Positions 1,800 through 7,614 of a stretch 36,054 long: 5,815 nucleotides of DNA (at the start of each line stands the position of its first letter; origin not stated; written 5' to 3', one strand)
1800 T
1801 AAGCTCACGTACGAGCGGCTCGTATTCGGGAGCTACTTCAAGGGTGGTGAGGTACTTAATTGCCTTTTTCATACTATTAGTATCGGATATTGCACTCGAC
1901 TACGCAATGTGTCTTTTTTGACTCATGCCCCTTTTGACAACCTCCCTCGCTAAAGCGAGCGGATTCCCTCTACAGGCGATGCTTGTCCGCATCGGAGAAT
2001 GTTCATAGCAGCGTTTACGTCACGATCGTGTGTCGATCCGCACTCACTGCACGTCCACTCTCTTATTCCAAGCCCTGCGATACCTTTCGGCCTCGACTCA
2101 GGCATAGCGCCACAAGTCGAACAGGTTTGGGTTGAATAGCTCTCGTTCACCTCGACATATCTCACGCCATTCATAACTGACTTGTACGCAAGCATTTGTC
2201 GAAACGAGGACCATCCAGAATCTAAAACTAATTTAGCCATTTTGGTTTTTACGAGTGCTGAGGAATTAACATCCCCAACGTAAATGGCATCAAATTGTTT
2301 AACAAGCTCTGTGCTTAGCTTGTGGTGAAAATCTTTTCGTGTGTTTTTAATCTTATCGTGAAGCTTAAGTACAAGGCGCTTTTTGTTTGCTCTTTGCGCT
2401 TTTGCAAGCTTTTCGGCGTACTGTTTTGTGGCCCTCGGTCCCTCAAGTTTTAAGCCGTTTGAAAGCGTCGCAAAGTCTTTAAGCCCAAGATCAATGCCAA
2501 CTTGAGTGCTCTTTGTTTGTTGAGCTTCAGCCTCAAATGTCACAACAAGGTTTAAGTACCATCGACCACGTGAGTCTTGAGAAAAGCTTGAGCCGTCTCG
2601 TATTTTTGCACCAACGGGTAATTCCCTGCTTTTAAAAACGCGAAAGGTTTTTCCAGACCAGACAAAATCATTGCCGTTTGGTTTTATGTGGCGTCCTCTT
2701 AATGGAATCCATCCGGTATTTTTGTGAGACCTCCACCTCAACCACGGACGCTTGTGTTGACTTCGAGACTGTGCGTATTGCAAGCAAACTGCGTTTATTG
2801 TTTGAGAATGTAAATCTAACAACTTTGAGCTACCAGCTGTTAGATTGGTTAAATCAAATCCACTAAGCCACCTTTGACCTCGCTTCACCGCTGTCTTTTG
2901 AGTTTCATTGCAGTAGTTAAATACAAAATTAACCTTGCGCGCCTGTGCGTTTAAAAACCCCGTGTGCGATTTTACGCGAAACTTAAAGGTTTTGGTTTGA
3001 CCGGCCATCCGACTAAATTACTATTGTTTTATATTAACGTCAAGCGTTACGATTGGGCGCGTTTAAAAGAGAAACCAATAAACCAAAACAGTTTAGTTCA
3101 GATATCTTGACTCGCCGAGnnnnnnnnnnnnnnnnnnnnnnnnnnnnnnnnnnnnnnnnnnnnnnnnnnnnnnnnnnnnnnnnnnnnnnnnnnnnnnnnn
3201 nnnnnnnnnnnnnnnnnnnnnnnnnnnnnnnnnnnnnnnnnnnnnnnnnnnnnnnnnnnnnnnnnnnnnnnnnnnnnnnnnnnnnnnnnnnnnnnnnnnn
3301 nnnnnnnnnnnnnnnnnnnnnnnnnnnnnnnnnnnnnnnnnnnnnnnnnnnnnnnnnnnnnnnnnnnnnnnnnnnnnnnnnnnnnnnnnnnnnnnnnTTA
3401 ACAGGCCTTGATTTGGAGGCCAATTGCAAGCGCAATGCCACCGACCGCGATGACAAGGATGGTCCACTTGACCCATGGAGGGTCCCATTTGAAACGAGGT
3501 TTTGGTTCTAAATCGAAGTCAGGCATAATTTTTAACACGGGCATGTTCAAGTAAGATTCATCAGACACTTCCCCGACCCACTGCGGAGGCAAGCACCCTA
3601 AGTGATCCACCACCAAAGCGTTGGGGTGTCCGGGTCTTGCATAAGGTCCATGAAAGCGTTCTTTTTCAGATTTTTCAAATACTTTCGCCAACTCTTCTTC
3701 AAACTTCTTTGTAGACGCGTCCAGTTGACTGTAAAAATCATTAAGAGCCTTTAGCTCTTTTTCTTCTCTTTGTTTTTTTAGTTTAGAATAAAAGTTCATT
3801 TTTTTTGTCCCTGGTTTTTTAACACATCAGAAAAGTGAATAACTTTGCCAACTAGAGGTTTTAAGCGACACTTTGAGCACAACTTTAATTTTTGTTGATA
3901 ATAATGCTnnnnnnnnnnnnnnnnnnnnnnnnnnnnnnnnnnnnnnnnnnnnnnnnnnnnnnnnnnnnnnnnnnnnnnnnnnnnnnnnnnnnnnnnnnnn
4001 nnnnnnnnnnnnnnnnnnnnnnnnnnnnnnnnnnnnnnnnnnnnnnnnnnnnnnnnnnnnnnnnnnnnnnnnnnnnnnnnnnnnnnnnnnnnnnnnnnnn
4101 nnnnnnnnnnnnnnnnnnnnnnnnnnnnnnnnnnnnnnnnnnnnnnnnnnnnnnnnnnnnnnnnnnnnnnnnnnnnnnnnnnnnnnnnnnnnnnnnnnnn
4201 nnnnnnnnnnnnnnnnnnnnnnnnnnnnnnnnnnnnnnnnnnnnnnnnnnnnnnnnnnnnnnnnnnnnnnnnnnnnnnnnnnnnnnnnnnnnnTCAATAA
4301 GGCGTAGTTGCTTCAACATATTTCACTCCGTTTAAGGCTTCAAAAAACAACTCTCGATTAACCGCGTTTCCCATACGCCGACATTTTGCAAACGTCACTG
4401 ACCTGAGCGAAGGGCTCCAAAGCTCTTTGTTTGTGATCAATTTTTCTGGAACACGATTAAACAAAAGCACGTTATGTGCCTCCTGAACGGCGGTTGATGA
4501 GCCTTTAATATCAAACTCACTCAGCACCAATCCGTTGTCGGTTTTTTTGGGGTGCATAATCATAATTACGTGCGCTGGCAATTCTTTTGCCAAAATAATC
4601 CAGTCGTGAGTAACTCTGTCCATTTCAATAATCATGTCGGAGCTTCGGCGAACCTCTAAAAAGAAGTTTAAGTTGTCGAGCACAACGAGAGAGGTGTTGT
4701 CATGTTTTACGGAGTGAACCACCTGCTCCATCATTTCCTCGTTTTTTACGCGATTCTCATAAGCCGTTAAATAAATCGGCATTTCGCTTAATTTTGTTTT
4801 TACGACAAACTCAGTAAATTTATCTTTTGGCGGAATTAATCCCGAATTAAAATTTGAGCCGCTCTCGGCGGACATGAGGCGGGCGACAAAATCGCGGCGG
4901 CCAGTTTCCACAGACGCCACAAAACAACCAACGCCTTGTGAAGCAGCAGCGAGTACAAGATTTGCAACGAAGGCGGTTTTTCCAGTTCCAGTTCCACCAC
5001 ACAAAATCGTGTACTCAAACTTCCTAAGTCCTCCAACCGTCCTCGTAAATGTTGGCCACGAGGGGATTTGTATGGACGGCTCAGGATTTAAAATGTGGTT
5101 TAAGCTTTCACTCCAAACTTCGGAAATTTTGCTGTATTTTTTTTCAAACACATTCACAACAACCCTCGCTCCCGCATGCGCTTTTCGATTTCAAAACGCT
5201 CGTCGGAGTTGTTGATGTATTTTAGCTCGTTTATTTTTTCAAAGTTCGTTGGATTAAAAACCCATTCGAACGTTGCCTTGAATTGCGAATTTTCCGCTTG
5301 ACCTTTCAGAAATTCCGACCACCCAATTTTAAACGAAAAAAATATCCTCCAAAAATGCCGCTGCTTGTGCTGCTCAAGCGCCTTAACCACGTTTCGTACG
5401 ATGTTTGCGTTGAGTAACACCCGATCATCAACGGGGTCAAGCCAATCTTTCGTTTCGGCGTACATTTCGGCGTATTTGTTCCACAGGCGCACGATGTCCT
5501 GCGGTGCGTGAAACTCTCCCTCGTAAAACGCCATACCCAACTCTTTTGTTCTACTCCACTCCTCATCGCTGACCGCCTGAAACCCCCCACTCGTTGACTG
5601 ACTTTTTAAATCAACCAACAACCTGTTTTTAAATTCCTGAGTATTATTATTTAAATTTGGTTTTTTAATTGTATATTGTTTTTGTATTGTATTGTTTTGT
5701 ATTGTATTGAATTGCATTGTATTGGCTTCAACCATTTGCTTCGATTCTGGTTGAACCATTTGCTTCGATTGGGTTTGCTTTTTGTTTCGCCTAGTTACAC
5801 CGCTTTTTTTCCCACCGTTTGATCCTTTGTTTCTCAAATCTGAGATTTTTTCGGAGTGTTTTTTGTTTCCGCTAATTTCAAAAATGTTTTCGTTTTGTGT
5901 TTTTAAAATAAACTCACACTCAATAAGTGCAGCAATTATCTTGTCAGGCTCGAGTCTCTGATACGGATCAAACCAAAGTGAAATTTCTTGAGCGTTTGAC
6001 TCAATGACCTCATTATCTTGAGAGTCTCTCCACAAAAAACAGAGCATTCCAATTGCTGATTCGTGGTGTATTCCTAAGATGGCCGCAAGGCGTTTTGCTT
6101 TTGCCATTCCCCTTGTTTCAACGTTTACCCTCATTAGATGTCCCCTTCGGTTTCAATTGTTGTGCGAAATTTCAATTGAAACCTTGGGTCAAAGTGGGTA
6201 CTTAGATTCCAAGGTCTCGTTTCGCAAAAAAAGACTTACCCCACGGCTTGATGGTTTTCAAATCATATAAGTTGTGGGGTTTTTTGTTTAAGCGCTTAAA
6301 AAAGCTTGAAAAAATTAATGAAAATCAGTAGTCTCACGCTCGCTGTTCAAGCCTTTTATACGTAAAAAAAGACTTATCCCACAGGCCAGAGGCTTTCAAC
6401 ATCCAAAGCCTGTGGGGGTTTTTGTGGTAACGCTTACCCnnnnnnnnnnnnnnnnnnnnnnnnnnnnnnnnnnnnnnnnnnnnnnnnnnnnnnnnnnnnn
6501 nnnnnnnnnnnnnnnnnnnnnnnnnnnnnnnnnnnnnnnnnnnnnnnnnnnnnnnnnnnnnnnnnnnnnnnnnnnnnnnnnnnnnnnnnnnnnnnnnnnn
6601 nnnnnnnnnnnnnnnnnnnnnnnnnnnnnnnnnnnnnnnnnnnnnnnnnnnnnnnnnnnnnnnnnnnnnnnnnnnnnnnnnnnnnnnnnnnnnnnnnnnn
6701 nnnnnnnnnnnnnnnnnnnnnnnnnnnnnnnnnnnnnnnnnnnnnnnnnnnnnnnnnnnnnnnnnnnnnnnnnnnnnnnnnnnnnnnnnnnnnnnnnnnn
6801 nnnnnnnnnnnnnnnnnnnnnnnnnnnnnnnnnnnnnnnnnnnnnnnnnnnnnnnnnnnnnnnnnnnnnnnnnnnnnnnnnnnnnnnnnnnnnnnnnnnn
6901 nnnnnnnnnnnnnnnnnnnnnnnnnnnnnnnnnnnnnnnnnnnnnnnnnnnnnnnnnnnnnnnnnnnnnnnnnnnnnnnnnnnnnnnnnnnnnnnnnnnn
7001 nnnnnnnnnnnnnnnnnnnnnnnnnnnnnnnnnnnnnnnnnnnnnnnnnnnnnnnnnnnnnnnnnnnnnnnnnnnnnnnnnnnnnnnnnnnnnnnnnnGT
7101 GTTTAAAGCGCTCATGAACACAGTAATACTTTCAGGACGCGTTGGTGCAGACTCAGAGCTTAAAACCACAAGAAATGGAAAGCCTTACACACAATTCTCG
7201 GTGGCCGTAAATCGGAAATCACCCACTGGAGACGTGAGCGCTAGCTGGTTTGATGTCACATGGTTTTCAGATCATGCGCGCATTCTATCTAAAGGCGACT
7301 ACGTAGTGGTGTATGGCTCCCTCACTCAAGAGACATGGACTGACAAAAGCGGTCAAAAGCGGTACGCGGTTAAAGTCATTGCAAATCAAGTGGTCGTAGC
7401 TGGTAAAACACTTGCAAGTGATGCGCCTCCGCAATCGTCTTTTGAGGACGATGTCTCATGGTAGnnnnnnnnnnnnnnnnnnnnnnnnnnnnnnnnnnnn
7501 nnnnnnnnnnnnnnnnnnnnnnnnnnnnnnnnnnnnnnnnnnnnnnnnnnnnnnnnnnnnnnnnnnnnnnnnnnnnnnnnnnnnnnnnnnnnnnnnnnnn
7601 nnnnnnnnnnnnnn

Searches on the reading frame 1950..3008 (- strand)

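Call 13: search_protein_families(library=phrogs, proteins=[window:1950-3008:-], max_evalue=0.01)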
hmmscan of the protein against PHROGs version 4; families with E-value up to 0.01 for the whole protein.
window:1950-3008:- (352 aa): 5 families
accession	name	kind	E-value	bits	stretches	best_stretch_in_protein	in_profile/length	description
phrog_506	-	integration and excision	6.3e-72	243.9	1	5-346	7-369/403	transposase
phrog_12300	-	integration and excision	4.8e-46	158.2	1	141-348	33-248/286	transposase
phrog_17087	-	unknown function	8.2e-33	114.6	1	212-343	6-134/141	-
phrog_13964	-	integration and excision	1.2e-15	58.8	1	38-212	57-220/237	transposase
phrog_16792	-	unknown function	0.0046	18.2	0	266-339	91-155/180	-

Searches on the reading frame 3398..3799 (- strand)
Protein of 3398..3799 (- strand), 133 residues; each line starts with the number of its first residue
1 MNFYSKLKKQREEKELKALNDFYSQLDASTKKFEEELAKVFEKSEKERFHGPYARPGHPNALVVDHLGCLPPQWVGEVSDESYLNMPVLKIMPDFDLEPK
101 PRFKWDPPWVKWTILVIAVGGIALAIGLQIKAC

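Call 87: search_protein_families(library=pfam, proteins=[window:3398-3799:-], max_evalue=0.01)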
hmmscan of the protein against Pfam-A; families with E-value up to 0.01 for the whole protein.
window:3398-3799:- (133 aa): 1 family
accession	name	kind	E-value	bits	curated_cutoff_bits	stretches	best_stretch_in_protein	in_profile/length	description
PF18058.6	SbsC_C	-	0.0011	19.7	27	1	4-57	76-130/131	SbsC C-terminal domain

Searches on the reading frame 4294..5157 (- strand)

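Call 13: search_protein_families(library=phrogs, proteins=[window:4294-5157:-], max_evalue=0.01)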
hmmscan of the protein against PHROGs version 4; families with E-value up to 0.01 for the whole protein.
window:4294-5157:- (287 aa): 4 families
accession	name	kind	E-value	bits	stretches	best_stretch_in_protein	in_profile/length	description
phrog_239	-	DNA, RNA and nucleotide metabolism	1.1e-28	101.6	1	13-264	325-579/801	DNA primase/helicase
phrog_19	-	DNA, RNA and nucleotide metabolism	4e-17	63.3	1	34-272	339-571/621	DnaB-like replicative helicase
phrog_5482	-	unknown function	3.2e-13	50.2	1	31-273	34-290/341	-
phrog_243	-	DNA, RNA and nucleotide metabolism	1.5e-10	41.5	1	29-238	21-227/273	DnaB-like replicative helicase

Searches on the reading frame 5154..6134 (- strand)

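Call 13: search_protein_families(library=phrogs, proteins=[window:5154-6134:-], max_evalue=0.01)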
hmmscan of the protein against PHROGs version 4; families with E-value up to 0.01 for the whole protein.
window:5154-6134:- (326 aa): 7 families
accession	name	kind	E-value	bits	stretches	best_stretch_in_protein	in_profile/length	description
phrog_19658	-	DNA, RNA and nucleotide metabolism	6e-06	27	1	211-312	165-255/283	replication initiation protein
phrog_5810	-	DNA, RNA and nucleotide metabolism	4.4e-05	24.2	1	64-306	57-266/268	replication initiation protein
phrog_10469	-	DNA, RNA and nucleotide metabolism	0.00032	21.1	1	115-311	127-277/305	DnaD-like helicase loader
phrog_22470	-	DNA, RNA and nucleotide metabolism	0.00033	20.6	1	251-306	280-338/340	replication protein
phrog_345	-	DNA, RNA and nucleotide metabolism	0.00049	20.9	1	252-307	234-290/297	replication initiation O-like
phrog_9327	-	DNA, RNA and nucleotide metabolism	0.00066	20.4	1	42-163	41-162/276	primosomal protein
phrog_9474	-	DNA, RNA and nucleotide metabolism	0.0009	19.9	1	6-144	9-148/288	replication initiation protein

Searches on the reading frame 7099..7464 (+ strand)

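Call 52: search_protein_families(library=pfam, proteins=[window:7099-7464:+], max_evalue=0.01)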
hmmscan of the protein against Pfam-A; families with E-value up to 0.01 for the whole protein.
window:7099-7464:+ (121 aa): 1 family
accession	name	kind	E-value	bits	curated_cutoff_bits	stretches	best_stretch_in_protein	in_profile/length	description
PF00436.31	SSB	-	5.4e-24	84.7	26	1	6-98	1-101/104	Single-strand binding protein family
